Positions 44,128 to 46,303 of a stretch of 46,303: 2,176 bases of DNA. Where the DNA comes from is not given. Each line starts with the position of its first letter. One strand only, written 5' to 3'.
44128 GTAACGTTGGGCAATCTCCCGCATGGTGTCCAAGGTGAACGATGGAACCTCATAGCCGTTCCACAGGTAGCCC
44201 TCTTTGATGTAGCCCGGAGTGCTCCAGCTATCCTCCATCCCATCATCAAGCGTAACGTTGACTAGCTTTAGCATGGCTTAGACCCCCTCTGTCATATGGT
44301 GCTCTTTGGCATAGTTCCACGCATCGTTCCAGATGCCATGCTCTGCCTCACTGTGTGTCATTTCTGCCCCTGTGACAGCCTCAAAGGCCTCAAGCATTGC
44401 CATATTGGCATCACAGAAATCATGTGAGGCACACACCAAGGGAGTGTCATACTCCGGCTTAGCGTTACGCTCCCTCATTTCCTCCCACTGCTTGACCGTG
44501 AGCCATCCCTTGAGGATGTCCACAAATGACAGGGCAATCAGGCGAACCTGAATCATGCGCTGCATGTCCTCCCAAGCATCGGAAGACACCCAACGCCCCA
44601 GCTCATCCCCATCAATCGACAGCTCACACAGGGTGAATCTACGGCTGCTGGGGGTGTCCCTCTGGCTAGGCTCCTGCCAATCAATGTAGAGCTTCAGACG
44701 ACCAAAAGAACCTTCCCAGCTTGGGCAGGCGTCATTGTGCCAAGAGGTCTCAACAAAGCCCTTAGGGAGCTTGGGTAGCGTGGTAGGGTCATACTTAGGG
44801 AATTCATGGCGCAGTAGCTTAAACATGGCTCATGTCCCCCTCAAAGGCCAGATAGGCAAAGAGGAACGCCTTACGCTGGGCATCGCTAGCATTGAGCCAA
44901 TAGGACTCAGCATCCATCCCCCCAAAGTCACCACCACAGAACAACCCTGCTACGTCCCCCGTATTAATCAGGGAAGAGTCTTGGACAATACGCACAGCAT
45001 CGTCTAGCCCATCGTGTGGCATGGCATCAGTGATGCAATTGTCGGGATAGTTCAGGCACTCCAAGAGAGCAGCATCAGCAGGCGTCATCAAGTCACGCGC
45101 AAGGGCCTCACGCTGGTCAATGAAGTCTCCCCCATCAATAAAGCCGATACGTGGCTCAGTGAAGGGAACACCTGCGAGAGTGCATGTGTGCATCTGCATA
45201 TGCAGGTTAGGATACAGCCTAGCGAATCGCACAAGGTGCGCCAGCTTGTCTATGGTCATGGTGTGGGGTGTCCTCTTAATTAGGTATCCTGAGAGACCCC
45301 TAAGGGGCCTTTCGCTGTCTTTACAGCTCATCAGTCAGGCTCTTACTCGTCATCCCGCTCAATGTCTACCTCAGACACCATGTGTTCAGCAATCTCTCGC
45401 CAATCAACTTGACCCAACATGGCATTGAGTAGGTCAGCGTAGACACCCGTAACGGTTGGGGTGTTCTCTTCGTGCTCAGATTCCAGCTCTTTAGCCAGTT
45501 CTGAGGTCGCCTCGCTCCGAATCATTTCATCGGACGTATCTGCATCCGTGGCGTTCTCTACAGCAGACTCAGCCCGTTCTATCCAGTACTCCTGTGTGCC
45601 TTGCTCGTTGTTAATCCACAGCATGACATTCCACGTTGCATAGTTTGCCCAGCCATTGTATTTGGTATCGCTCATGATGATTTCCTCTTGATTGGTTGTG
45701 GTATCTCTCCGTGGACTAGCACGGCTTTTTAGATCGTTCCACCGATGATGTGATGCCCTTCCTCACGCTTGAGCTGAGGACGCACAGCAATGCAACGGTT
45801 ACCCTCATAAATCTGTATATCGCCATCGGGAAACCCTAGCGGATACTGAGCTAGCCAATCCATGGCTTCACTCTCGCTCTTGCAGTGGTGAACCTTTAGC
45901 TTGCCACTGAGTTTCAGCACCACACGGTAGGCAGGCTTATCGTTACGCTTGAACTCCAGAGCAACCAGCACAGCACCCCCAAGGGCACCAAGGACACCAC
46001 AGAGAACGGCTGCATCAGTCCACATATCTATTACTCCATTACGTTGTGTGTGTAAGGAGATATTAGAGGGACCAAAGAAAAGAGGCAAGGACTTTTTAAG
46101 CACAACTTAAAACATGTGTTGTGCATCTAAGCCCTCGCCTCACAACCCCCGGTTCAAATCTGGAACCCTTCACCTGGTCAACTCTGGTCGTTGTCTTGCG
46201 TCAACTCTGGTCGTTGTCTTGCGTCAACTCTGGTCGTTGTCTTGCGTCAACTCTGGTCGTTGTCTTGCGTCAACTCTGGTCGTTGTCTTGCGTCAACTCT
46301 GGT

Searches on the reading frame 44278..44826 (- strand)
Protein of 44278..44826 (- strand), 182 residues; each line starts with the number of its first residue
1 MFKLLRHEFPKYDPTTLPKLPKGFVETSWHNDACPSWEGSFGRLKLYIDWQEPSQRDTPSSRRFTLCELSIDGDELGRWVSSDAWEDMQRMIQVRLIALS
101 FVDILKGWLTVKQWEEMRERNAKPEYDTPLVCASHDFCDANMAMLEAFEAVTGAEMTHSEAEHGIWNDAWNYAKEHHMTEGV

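Call 11: search_protein_families(library=phrogs, proteins=[window:44278-44826:-], max_evalue=0.001)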
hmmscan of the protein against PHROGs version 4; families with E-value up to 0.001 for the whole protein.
window:44278-44826:- (182 aa): 1 family
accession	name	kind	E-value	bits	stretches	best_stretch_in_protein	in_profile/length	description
phrog_21393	-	unknown function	4.2e-13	50.5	1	88-176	33-124/130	-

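Call 55: search_protein_families(library=pfam, proteins=[window:44278-44826:-], max_evalue=0.05)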
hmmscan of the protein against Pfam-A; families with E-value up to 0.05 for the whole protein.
window:44278-44826:- (182 aa): 0 families

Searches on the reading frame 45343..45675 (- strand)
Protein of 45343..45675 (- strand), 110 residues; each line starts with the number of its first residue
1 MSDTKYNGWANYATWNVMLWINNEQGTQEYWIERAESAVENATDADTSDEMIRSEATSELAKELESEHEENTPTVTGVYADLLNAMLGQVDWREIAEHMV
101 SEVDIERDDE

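Call 55: search_protein_families(library=pfam, proteins=[window:45343-45675:-], max_evalue=0.05)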
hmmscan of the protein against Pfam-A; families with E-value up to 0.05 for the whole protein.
window:45343-45675:- (110 aa): 1 family
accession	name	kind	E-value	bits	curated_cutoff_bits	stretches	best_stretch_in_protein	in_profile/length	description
PF23907.1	DUF7249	-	1.3e-09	39.4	27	1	4-87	3-83/93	Family of unknown function (DUF7249)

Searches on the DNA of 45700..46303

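Call 95: search_rna_families(source=window, start=45700, end=46303, threshold=evalue, max_evalue=1)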
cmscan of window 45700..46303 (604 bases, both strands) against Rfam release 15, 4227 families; matches with E-value up to 1: 0.
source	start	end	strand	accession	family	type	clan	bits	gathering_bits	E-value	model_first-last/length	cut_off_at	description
